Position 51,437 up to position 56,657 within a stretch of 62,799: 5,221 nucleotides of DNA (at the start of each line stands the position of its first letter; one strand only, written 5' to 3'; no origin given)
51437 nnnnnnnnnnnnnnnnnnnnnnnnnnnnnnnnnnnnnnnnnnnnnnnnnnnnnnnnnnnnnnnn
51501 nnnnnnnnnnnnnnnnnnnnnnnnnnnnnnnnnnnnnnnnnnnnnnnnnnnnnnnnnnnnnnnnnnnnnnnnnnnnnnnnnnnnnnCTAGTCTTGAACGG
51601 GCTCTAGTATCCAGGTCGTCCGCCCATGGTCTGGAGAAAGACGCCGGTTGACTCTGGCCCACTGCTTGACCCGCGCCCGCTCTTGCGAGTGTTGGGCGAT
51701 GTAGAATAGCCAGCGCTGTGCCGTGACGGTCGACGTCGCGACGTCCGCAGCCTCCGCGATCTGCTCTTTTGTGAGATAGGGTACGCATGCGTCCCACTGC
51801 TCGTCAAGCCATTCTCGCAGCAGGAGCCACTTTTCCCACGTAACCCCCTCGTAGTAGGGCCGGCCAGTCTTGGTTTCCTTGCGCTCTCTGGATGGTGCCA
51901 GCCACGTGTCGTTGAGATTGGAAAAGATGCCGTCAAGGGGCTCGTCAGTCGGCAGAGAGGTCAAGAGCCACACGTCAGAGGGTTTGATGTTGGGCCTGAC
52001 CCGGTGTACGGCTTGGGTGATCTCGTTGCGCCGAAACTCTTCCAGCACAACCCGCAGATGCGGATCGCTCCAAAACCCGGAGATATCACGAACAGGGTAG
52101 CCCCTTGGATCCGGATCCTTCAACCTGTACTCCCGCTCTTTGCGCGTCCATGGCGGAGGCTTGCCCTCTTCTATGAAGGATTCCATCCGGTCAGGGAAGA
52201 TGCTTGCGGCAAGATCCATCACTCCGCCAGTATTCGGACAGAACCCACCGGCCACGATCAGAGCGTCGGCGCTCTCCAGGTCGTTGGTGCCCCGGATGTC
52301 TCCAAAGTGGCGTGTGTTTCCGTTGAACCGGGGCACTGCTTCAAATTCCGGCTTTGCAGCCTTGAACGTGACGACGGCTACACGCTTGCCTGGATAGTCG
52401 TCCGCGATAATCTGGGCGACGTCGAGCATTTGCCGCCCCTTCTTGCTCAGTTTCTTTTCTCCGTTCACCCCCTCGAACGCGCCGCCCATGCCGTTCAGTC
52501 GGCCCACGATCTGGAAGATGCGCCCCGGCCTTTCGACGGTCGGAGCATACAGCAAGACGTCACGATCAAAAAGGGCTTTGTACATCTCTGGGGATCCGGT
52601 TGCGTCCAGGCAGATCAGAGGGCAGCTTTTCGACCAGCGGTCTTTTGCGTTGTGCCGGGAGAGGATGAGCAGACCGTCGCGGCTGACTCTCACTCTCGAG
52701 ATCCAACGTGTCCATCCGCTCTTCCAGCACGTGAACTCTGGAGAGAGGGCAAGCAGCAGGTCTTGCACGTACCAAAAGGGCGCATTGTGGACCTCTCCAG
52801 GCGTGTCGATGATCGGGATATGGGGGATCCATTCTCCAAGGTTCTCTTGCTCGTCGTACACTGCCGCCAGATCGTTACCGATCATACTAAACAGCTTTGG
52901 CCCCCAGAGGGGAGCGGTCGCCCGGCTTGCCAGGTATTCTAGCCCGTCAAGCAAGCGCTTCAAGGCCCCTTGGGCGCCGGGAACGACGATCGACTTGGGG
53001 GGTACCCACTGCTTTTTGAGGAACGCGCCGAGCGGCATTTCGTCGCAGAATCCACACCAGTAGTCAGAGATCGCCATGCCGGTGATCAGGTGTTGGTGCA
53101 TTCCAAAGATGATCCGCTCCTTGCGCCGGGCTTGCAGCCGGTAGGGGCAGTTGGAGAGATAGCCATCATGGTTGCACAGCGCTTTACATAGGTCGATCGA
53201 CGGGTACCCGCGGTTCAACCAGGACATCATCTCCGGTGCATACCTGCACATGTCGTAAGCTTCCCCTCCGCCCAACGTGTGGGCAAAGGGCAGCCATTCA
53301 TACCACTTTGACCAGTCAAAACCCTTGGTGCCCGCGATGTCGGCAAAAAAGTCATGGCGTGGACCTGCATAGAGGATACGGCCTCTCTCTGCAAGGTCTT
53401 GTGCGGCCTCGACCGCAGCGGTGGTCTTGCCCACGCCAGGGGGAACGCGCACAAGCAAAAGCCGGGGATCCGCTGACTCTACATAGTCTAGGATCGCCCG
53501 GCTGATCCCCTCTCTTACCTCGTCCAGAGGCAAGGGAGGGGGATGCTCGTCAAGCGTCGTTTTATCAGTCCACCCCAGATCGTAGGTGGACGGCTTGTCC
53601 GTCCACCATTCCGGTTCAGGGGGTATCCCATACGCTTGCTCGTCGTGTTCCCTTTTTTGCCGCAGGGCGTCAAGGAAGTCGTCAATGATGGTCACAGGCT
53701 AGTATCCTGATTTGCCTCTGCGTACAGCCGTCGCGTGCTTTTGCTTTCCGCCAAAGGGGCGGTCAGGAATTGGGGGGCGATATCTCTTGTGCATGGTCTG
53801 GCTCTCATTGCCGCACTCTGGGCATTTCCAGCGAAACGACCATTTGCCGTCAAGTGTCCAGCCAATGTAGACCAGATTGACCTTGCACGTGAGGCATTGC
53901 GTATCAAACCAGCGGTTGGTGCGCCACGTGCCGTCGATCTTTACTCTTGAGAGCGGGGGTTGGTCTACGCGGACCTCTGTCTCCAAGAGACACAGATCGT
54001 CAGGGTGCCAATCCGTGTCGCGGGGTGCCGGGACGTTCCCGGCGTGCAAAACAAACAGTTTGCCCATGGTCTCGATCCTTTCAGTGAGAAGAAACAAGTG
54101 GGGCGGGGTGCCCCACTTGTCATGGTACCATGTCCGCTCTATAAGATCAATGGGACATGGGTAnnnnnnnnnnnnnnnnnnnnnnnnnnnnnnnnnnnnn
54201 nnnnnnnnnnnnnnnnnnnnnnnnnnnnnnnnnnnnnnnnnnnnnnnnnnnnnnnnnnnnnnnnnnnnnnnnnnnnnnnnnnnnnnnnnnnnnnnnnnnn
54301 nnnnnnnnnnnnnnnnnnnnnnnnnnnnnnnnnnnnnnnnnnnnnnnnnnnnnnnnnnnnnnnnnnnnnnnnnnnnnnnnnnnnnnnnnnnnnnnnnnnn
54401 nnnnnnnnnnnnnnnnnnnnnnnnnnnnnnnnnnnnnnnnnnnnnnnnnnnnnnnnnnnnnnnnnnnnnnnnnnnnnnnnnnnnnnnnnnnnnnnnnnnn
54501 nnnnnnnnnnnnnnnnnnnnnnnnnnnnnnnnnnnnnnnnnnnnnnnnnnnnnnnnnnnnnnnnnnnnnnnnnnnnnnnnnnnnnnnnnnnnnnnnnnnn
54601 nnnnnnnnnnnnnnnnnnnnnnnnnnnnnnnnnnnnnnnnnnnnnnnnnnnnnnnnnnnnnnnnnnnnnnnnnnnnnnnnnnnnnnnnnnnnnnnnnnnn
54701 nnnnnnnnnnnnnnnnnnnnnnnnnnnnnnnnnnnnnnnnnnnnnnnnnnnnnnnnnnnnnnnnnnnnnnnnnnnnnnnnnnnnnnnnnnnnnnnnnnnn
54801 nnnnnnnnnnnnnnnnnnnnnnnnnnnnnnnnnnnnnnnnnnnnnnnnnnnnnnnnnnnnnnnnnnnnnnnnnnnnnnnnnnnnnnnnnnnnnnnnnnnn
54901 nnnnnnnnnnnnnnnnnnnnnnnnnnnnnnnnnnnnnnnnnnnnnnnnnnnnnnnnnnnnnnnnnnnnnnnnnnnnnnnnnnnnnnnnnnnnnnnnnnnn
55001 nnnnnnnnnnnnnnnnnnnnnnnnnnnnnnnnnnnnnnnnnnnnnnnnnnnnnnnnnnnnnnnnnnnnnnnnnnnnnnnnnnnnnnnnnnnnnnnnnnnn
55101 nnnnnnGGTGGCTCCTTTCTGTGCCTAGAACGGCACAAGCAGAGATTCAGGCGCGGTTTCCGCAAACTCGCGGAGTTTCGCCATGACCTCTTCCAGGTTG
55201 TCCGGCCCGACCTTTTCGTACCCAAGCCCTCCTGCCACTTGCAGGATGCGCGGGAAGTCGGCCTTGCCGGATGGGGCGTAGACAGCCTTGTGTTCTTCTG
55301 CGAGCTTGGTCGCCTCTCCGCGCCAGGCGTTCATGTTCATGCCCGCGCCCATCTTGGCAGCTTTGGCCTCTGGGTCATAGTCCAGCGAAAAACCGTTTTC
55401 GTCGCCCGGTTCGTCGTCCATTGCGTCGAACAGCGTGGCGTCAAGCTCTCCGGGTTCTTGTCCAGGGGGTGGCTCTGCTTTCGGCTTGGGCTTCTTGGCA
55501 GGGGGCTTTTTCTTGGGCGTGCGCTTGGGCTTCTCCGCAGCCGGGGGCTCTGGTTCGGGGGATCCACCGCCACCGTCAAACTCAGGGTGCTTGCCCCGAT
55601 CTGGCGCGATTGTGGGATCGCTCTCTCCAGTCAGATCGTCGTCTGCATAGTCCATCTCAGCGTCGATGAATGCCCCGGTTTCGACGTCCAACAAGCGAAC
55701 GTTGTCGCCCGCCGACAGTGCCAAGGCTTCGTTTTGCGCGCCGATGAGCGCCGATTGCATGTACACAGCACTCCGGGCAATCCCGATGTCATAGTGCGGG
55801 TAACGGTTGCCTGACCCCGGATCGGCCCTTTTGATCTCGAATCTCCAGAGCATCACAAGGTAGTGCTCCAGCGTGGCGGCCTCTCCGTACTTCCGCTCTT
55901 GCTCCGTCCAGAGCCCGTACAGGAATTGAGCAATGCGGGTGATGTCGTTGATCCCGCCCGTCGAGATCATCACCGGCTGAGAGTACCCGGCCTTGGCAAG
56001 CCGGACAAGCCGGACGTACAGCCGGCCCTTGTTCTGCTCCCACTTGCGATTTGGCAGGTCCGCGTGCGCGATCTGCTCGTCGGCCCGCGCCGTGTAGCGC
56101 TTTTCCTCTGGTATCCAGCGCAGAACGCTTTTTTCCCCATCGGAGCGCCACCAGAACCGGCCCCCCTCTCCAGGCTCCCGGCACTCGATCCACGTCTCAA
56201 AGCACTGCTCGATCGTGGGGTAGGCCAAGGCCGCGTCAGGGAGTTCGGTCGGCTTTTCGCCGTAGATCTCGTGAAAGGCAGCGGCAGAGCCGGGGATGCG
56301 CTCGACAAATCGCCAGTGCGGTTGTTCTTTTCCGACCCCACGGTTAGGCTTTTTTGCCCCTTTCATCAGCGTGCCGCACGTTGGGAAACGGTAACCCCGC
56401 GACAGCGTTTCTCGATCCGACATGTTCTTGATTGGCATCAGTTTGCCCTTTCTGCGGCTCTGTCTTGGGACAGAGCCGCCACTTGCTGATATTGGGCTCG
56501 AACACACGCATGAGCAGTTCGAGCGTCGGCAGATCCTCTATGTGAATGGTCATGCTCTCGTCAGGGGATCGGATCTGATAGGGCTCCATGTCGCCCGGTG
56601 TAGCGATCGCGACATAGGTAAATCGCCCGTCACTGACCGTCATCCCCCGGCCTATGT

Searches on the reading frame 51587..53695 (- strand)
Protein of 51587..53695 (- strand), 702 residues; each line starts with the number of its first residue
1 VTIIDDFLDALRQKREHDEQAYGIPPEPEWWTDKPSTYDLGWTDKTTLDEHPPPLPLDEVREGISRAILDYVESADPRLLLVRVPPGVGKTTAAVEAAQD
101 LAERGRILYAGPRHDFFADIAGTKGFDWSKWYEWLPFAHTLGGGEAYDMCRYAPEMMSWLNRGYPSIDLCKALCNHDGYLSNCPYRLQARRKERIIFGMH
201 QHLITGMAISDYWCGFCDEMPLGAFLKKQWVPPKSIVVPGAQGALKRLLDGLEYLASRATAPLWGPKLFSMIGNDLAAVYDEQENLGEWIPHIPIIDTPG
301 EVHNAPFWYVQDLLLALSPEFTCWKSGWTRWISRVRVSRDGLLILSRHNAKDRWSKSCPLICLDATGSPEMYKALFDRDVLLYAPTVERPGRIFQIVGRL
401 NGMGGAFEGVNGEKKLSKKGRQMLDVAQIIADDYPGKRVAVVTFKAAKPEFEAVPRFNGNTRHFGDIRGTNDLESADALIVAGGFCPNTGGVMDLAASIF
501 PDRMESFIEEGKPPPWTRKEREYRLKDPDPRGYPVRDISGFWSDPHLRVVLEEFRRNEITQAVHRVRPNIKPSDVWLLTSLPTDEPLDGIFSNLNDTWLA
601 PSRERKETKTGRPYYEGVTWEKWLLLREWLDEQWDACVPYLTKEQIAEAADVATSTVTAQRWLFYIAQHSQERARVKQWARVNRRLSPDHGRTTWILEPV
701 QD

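Call 38: search_protein_families(library=pfam, proteins=[window:51587-53695:-], max_evalue=0.05)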
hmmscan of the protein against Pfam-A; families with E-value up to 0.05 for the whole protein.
window:51587-53695:- (702 aa): 1 family
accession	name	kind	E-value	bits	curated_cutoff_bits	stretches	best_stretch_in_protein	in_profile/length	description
PF13191.12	AAA_16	-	0.015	16.2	32.6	1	66-112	10-59/167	AAA ATPase domain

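Call 66: search_protein_families(library=phrogs, proteins=[window:51587-53695:-], max_evalue=0.01)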
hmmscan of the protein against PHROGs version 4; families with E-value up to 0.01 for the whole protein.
window:51587-53695:- (702 aa): 0 families

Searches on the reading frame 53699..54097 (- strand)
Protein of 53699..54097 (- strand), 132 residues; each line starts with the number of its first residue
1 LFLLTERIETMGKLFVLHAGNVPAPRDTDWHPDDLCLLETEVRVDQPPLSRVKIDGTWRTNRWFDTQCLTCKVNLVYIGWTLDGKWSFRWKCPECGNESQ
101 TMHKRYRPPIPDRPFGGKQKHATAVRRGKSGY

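Call 38: search_protein_families(library=pfam, proteins=[window:53699-54097:-], max_evalue=0.05)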
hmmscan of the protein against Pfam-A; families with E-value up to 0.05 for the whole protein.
window:53699-54097:- (132 aa): 1 family
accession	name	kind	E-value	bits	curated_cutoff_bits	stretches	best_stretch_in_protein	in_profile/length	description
PF14690.11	Zn_ribbon_ISL3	-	0.0062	17.4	25.5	1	90-119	3-32/47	zinc-finger of transposase IS204/IS1001/IS1096/IS1165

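Call 63: search_protein_families(library=phrogs, proteins=[window:53699-54097:-], max_evalue=0.01)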
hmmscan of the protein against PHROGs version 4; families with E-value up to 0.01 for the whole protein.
window:53699-54097:- (132 aa): 0 families

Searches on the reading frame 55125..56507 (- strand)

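Call 38: search_protein_families(library=pfam, proteins=[window:55125-56507:-], max_evalue=0.05)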
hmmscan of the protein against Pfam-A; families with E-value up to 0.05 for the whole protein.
window:55125-56507:- (460 aa): 1 family
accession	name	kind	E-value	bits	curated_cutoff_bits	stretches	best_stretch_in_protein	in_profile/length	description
PF18897.5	Gp3-like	-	3.2e-08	34.1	23.6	1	45-196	2-149/191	Recombination directionality factor-like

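Call 66: search_protein_families(library=phrogs, proteins=[window:55125-56507:-], max_evalue=0.01)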
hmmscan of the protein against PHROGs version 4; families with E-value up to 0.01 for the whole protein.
window:55125-56507:- (460 aa): 1 family
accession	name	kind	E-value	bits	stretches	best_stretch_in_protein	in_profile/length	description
phrog_32124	-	unknown function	0.0064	17.5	0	316-360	98-143/218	-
